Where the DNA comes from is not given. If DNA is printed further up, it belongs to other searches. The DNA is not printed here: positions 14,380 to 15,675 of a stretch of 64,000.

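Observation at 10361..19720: Seven-gene, tightly coupled operon linking a TonB-dependent receptor to acyl-activating and acyl-modifying enzymes and an MFS transporter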

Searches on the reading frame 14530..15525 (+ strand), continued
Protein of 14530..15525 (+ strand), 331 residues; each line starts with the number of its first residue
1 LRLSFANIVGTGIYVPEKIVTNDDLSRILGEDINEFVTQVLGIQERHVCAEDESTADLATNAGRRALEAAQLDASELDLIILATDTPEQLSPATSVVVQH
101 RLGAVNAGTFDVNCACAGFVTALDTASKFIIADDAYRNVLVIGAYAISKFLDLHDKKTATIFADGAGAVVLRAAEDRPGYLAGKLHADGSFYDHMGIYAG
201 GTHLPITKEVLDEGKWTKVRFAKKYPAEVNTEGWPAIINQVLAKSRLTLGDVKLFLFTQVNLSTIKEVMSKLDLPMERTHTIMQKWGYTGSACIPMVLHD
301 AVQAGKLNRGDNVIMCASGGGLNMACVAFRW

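Call 46: find_encoding_contigs(protein=P0309, flank=10000, max_places=1)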
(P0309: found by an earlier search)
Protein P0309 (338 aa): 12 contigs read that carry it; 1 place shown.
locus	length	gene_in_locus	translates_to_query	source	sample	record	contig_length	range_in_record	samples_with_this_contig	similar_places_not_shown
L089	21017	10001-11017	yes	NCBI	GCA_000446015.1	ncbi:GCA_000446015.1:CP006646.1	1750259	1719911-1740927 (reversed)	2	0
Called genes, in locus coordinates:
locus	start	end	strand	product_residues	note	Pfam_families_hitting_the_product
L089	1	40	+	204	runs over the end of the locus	PF05708:Peptidase_C92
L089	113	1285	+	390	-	PF00108:Thiolase_N, PF08392:FAE1_CUT1_RppA (weak), PF08545:ACP_syn_III (faint), PF02803:Thiolase_C, PF22691:Thiolase_C_1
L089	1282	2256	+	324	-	PF00106:adh_short, PF08659:KR, PF13561:adh_short_C2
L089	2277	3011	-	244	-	PF24279:HVO_2525_N, PF04967:HTH_10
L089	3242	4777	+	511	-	PF00501:AMP-binding, PF13193:AMP-binding_C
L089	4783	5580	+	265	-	PF00561:Abhydrolase_1, PF12146:Hydrolase_4, PF12697:Abhydrolase_6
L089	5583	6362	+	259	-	PF00561:Abhydrolase_1, PF12146:Hydrolase_4, PF12697:Abhydrolase_6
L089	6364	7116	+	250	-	PF00005:ABC_tran, PF13304:AAA_21 (faint), PF12399:BCA_ABC_TP_C (weak)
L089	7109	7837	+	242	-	PF00005:ABC_tran, PF13304:AAA_21 (weak)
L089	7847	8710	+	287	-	PF02653:BPD_transp_2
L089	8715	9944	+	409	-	PF02653:BPD_transp_2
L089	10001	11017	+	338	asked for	PF00108:Thiolase_N (faint), PF08545:ACP_syn_III, PF08541:ACP_syn_III_C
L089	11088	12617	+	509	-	PF13458:Peripla_BP_6, PF13433:Peripla_BP_5, PF01094:ANF_receptor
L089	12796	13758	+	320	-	PF00389:2-Hacid_dh, PF02826:2-Hacid_dh_C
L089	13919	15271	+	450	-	PF04348:LppC, PF13433:Peripla_BP_5, PF13458:Peripla_BP_6, PF01094:ANF_receptor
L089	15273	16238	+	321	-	PF02653:BPD_transp_2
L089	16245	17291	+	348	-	PF02653:BPD_transp_2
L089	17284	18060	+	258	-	PF00005:ABC_tran, PF13304:AAA_21 (faint), PF12399:BCA_ABC_TP_C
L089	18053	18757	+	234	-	PF02463:SMC_N (faint), PF09818:ABC_ATPase (faint), PF00005:ABC_tran, PF13304:AAA_21 (faint)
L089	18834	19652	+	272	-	PF01925:TauE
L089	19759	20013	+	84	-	PF04014:MazE_antitoxin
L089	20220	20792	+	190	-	-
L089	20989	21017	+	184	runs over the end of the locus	-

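Call 47: find_encoding_contigs(protein=P0133, flank=10000, max_places=1)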
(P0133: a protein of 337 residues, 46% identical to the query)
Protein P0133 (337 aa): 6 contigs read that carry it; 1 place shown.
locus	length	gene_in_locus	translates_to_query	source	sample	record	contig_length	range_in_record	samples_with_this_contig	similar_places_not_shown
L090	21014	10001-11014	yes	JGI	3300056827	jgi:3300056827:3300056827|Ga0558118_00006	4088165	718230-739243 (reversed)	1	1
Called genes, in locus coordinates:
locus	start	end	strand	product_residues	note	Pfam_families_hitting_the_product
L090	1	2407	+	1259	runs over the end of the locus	PF02494:HYR (faint)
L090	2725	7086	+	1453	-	PF13620:CarboxypepD_reg (faint), PF00963:Cohesin (weak)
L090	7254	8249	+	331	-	PF25539:Bestrophin_2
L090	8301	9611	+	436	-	PF02550:AcetylCoA_hydro (weak), PF13336:AcetylCoA_hyd_C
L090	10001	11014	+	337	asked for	PF08545:ACP_syn_III, PF08541:ACP_syn_III_C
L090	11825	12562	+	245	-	-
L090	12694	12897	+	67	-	-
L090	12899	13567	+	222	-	PF12710:HAD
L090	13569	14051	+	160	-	-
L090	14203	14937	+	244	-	PF27765:UCP032817-like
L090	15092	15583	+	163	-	-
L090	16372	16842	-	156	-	PF19780:DUF6265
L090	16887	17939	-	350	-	PF02775:TPP_enzyme_C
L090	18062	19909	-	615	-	PF01558:POR, PF01855:POR_N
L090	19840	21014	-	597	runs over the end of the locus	PF14691:Fer4_20, PF13738:Pyr_redox_3 (faint), PF00070:Pyr_redox (faint), PF07992:Pyr_redox_2, PF12838:Fer4_7, PF00037:Fer4 (weak)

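Call 48: find_encoding_contigs(protein=P0325, flank=10000, max_places=1)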
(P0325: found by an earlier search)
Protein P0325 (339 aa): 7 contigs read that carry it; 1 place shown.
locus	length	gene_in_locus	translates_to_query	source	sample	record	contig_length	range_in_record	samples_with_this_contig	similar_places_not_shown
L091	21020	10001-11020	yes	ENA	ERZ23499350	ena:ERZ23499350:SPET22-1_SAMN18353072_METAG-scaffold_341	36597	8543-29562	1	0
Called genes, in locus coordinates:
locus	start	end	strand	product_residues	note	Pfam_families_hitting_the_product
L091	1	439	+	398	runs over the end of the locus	PF16656:Pur_ac_phosph_N (weak), PF00149:Metallophos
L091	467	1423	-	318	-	PF01207:Dus, PF01180:DHO_dh (faint), PF01680:SOR_SNZ (weak), PF00977:His_biosynth (weak)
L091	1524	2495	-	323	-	PF00291:PALP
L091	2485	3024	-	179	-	PF00929:RNase_T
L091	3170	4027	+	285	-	PF00583:Acetyltransf_1, PF13508:Acetyltransf_7 (weak)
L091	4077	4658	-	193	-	PF01184:Gpr1_Fun34_YaaH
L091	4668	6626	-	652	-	PF16177:ACAS_N, PF00501:AMP-binding, PF13193:AMP-binding_C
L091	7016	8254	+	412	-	PF00440:TetR_N, PF17935:TetR_C_27 (faint), PF17932:TetR_C_24 (faint), PF00440:TetR_N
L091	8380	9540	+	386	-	PF00108:Thiolase_N, PF00109:ketoacyl-synt (faint), PF22691:Thiolase_C_1, PF02803:Thiolase_C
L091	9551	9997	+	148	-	PF12172:zf-ChsH2, PF01796:OB_ChsH2_C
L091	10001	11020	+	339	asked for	PF08545:ACP_syn_III, PF08541:ACP_syn_III_C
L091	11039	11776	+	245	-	PF00106:adh_short, PF08659:KR, PF13561:adh_short_C2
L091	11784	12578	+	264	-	PF00561:Abhydrolase_1, PF12146:Hydrolase_4, PF12697:Abhydrolase_6, PF03096:Ndr (weak), PF08386:Abhydrolase_4 (weak)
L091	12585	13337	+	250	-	PF00106:adh_short, PF01370:Epimerase (weak), PF08659:KR, PF13561:adh_short_C2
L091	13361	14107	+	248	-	PF00106:adh_short, PF08659:KR, PF23441:SDR (weak), PF13561:adh_short_C2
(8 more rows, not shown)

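Call 51: search_protein_families(library=pfam, proteins=[L025:1953-2873:+, L025:2861-3880:+, L025:3736-5409:+, L055:13665-15230:+, L055:15246-17621:+, L034:12827-15220:+, L034:15231-16646:+, L056:7743-9113:+, L055:3084-4697:+, L055:2239-3087:+], max_evalue=0.0001)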
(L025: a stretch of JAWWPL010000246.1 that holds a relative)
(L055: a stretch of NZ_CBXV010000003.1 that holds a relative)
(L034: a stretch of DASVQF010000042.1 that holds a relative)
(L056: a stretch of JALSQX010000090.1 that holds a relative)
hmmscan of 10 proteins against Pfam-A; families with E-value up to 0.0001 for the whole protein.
L025:1953-2873:+ (306 aa): 4 families
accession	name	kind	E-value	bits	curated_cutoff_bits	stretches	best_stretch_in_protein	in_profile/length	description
PF00561.26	Abhydrolase_1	-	2.1e-22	80.4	25.8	1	38-165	2-138/245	alpha/beta hydrolase fold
PF12697.13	Abhydrolase_6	-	1.4e-17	65.6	26.3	1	39-259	1-187/217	Alpha/beta hydrolase family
PF12146.15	Hydrolase_4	-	3e-12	46.8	27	1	39-143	7-117/239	Serine aminopeptidase, S33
PF00975.26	Thioesterase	-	9.8e-05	23.1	26.4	0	38-134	2-101/226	Thioesterase domain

L025:2861-3880:+ (339 aa): 5 families
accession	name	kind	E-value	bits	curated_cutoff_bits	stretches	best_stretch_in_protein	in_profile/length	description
PF10503.15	Esterase_PHB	-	1.1e-29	103.7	23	1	43-251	3-204/219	Esterase PHB depolymerase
PF00326.27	Peptidase_S9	-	2.8e-06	27.4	22.6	1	124-246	49-174/213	Prolyl oligopeptidase family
PF02230.22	Abhydrolase_2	-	4.5e-06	27.1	23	1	53-172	10-138/217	Phospholipase/Carboxylesterase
PF00756.26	Esterase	-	1.3e-05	25.5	22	1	49-173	16-149/251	Putative esterase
PF12146.15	Hydrolase_4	-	4.2e-05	23.4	27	0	124-173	63-110/239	Serine aminopeptidase, S33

L025:3736-5409:+ (557 aa): 2 families
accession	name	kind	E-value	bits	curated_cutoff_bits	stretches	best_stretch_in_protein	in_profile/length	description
PF00501.34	AMP-binding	-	1.7e-78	264.5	29.9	1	55-413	2-384/384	AMP-binding enzyme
PF13193.12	AMP-binding_C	-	6.3e-14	53.1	24.5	1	464-539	2-76/76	AMP-binding enzyme C-terminal domain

L055:13665-15230:+ (521 aa): 3 families
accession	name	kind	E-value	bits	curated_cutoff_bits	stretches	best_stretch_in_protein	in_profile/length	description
PF00135.34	COesterase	-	3.3e-118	396.3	27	1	24-506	4-506/515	Carboxylesterase family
PF20434.5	BD-FAE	-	1.2e-10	41.7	26.8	1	105-216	1-100/215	BD-FAE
PF07859.19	Abhydrolase_3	-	1.1e-08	35.5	25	0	185-217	51-83/210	alpha/beta hydrolase fold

L055:15246-17621:+ (791 aa): 3 families
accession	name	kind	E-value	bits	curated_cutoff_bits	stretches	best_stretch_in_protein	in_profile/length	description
PF01915.27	Glyco_hydro_3_C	-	4.4e-50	170.9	31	1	372-625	1-200/200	Glycosyl hydrolase family 3 C-terminal domain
PF00933.27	Glyco_hydro_3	-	1.1e-43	150.3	27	1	121-339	81-316/316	Glycosyl hydrolase family 3 N terminal domain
PF14310.12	Fn3-like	-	7.9e-25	87.2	25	1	680-751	1-71/71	Fibronectin type III-like domain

L034:12827-15220:+ (797 aa): 10 families
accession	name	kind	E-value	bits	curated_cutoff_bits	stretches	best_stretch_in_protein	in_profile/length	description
PF02518.31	HATPase_c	-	1.1e-30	106.7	26.4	1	680-793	2-110/111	Histidine kinase-, DNA gyrase B-, and HSP90-like ATPase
PF13185.12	GAF_2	-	1.3e-18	67.9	28.6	1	291-428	3-135/136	GAF domain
PF01590.32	GAF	-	1.4e-13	52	22.4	1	293-426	3-131/133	GAF domain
PF13426.13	PAS_9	-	3.3e-12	47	27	1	459-555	8-103/103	PAS domain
PF00512.31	HisKA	-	3.5e-12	46.6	26.9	1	573-634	3-63/66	His Kinase A (phospho-acceptor) domain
PF13188.13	PAS_8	-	2e-09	37.5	21.8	1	442-506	1-64/65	PAS domain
PF13492.12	GAF_3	-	2.8e-08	34.7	27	1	301-426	11-125/129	GAF domain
PF00989.32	PAS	-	4.5e-08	33.5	22.6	1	442-553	1-113/113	PAS fold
PF08448.16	PAS_4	-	1.6e-06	28.7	23.1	1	449-558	2-110/110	PAS fold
PF00672.30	HAMP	-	1.7e-05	25.5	25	1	223-270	5-52/53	HAMP domain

L034:15231-16646:+ (471 aa): 10 families
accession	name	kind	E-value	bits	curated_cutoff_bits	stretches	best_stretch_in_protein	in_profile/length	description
PF00158.32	Sigma54_activat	-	3.3e-68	229.1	20.2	1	164-329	2-167/168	Sigma-54 interaction domain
PF00072.30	Response_reg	-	2.2e-32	112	30.2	1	26-131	1-106/111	Response regulator receiver domain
PF25601.1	AAA_lid_14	-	6.9e-28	96.8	27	1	335-406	1-72/87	AAA+ ATPase lid domain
PF14532.12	Sigma54_activ_2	-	8.7e-24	84.8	25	1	164-334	1-138/138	Sigma-54 interaction domain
PF02954.25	HTH_8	-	4e-13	49.3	22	1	426-466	2-42/42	Bacterial regulatory protein, Fis family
PF07728.20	AAA_5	-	1.9e-09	38.1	22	1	187-306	2-124/139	AAA domain (dynein-related subfamily)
PF01078.27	Mg_chelatase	-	2e-07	31.1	20.3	1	176-311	14-164/207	Magnesium chelatase, subunit ChlI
PF00004.35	AAA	-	2.5e-07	31.6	21.2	1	187-321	1-128/131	ATPase family associated with various cellular activities (AAA)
PF13384.12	HTH_23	-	4.8e-05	23.5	24.6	0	426-469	2-44/50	Homeodomain-like domain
PF13191.12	AAA_16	-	8.4e-05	23.6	32.6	0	163-239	2-85/167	AAA ATPase domain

L056:7743-9113:+ (456 aa): 4 families
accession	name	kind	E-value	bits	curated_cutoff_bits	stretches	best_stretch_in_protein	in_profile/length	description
PF01674.24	Lipase_2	-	4.9e-20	72.4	20.3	1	164-356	2-162/219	Lipase (class 2)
PF16656.11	Pur_ac_phosph_N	-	8.8e-08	33.1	30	1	45-125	7-93/93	Purple acid Phosphatase, N-terminal domain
PF24096.1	DUF7379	-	3.8e-05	24.2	33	1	265-319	64-118/191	Domain of unknown function (DUF7379)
PF00041.27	fn3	-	8.2e-05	23.2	25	0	45-123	7-83/84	Fibronectin type III domain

L055:3084-4697:+ (537 aa): 29 families (the best 25 are shown)
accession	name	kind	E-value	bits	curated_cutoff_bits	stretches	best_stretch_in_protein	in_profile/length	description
PF07719.23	TPR_2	-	2.2e-54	177.5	27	4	452-485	1-34/34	Tetratricopeptide repeat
PF13432.12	TPR_16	-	2.6e-47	159.2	32.7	6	221-282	3-64/65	Tetratricopeptide repeat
PF14559.12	TPR_19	-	1.1e-45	154.3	25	8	127-189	2-64/68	Tetratricopeptide repeat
PF00515.34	TPR_1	-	7.2e-42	140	27.8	2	251-282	3-34/34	Tetratricopeptide repeat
PF13428.12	TPR_14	-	6.3e-38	125.8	23.5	2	284-323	2-41/44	Tetratricopeptide repeat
PF13181.12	TPR_8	-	4.3e-37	123.5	25.7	0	251-282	3-34/34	Tetratricopeptide repeat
PF13414.12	TPR_11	-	3.4e-36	123.1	26.8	1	461-500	3-42/42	TPR repeat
PF13431.12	TPR_17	-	6e-33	110.8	24.4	0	475-507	2-34/34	Tetratricopeptide repeat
PF13424.12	TPR_12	-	9e-31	106.3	30.1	3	423-482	8-75/77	Tetratricopeptide repeat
PF12895.13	ANAPC3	-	5.8e-27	94.2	27.2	2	335-410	7-81/82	Anaphase-promoting complex, cyclosome, subunit 3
PF13176.12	TPR_7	-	9.2e-26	88.1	27.9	0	84-114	1-31/36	Tetratricopeptide repeat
PF23914.1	TPR_CcmH_CycH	-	4e-25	88.9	42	2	64-176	32-147/158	Cytochrome c-type biogenesis protein H TPR domain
PF13371.12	TPR_9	-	1.1e-23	83.5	35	2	427-489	4-66/73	Tetratricopeptide repeat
PF13174.12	TPR_6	-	3.6e-21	74.7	26.3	0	355-383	4-32/33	Tetratricopeptide repeat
PF07721.20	TPR_4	-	3.4e-18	64.8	27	0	386-410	2-26/26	Tetratricopeptide repeat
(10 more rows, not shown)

L055:2239-3087:+ (282 aa): 12 families
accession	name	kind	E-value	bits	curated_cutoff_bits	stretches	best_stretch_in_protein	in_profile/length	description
PF00455.28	DeoRC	-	7.3e-47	159.7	31.8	1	105-262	3-160/160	DeoR C terminal sensor domain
PF08220.18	HTH_DeoR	-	1.2e-19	70.3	21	1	30-81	1-52/57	DeoR-like helix-turn-helix domain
PF08279.18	HTH_11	-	5.1e-09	36.3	25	1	30-71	1-43/55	HTH domain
PF12840.13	HTH_20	-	6e-08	33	27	1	33-75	8-50/51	Helix-turn-helix domain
PF00392.27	GntR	-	2.7e-07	30.6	27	1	32-81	11-62/64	Bacterial regulatory proteins, gntR family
PF01047.28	MarR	-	2.5e-06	27.7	24.6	1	32-77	6-51/59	MarR family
PF25212.1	HVO_A0114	-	3.4e-06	27.2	27.6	1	24-80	17-73/84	HVO_A0114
PF13412.12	HTH_24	-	5.1e-06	26.4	21.9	1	29-74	3-48/48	Winged helix-turn-helix DNA-binding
PF12802.13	MarR_2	-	8e-06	26.4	27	1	34-76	10-53/61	MarR family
PF01978.25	TrmB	-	1.2e-05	25.5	25.6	1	27-90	6-64/68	Sugar-specific transcriptional regulator TrmB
PF17782.7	DprA_WH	-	1.3e-05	25.6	22.9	1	31-79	14-61/61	DprA winged helix domain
PF01022.26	HTH_5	-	2.7e-05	24.4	22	1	33-73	6-45/47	Bacterial regulatory protein, arsR family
